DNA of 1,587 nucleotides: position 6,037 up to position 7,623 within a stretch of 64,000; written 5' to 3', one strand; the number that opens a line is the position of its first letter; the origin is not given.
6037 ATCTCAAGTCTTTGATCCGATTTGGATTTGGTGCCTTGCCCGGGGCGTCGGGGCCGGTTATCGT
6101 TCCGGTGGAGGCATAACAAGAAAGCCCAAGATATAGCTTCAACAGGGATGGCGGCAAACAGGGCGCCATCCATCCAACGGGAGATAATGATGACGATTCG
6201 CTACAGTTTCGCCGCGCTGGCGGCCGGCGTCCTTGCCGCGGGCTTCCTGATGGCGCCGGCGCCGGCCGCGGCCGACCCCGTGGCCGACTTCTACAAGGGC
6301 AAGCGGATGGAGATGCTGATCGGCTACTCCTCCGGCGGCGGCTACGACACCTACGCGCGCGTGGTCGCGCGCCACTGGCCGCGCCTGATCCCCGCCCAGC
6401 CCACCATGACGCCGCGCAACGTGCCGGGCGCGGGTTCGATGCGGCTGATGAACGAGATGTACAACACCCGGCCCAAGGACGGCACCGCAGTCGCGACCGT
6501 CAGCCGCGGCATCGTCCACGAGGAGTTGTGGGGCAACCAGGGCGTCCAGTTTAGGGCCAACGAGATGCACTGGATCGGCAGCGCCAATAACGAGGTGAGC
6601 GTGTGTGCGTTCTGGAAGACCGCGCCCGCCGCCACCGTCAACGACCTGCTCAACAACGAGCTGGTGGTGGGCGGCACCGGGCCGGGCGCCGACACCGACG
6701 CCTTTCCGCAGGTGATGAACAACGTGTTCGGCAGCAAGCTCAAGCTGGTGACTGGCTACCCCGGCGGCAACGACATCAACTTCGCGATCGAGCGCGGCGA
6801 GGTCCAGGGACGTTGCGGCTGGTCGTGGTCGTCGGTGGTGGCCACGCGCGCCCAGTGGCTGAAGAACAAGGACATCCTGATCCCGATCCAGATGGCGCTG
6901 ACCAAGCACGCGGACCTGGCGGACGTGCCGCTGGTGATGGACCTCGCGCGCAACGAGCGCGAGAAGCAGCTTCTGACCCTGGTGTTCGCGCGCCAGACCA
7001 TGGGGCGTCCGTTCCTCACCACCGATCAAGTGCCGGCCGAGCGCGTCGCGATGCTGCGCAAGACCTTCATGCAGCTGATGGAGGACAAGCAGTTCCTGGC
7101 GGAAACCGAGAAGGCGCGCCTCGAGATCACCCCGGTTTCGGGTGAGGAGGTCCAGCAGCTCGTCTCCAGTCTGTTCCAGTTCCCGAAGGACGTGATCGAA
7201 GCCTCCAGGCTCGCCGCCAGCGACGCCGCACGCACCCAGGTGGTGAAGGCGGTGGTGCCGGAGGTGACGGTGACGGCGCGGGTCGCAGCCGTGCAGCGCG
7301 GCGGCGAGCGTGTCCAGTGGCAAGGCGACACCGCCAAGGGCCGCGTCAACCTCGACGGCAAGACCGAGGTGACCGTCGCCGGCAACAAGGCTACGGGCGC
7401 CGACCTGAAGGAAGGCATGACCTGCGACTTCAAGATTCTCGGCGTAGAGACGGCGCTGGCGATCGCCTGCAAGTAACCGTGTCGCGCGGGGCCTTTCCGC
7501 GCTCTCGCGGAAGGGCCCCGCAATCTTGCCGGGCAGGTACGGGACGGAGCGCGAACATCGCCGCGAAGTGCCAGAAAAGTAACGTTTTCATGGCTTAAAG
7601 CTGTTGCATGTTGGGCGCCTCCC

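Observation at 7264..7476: The same small domain is fused to the C-terminus of two Bug/TctC-family binding proteins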

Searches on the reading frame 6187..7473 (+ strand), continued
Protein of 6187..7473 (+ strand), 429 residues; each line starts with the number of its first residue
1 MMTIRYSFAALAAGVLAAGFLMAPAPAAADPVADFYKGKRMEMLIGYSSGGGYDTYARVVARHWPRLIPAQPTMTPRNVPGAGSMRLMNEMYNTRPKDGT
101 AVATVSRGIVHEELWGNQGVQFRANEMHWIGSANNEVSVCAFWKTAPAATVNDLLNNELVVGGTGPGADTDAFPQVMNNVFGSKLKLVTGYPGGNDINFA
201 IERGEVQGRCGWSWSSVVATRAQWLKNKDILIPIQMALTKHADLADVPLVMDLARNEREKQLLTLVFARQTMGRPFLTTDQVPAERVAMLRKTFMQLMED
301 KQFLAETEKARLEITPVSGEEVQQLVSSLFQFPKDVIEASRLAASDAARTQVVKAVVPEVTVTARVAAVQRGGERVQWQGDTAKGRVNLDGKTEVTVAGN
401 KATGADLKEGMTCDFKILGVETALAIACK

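Call 84: find_encoding_contigs(protein=P0002, flank=500, max_places=3)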
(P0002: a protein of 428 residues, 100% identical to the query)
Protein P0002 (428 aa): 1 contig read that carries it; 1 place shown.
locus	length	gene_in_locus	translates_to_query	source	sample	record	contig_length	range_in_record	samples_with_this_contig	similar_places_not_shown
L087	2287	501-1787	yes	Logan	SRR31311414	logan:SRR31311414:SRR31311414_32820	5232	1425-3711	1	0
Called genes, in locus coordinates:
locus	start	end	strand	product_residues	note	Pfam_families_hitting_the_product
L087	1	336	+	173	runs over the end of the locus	PF03773:ArsP_1 (weak)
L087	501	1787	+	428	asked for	-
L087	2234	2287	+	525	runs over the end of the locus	?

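Call 92: find_encoding_contigs(protein=P0116, flank=6000, max_places=2)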
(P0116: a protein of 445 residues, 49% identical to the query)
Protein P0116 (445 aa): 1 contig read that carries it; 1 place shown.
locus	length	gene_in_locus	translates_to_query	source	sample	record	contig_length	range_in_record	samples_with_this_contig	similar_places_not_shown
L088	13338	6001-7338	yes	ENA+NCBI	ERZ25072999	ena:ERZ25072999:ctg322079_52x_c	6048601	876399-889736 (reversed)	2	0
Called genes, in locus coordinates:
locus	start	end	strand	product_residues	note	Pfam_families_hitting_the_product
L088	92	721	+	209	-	-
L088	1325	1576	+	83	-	-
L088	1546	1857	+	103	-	-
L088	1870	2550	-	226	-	PF20772:TACO1_YebC_N, PF01709:Transcrip_reg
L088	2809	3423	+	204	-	PF13577:SnoaL_4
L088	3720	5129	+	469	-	PF20967:MASE7, PF00211:Guanylate_cyc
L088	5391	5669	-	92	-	-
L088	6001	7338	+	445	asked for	-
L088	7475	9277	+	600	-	PF02776:TPP_enzyme_N, PF00205:TPP_enzyme_M (faint), PF02775:TPP_enzyme_C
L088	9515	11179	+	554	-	PF01921:tRNA-synt_1f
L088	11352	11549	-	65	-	-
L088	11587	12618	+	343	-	PF03480:DctP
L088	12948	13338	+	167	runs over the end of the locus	PF04290:DctQ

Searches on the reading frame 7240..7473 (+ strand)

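Call 10: search_protein_families(library=pfam, max_evalue=1, proteins=[window:7240-7473:+])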
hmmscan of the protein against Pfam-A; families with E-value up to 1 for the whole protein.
seq(78 aa): 1 family
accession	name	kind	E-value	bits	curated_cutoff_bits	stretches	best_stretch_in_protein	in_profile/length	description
PF06267.17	DUF1028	-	0.025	14.9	26.2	1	15-64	82-131/193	Family of unknown function (DUF1028)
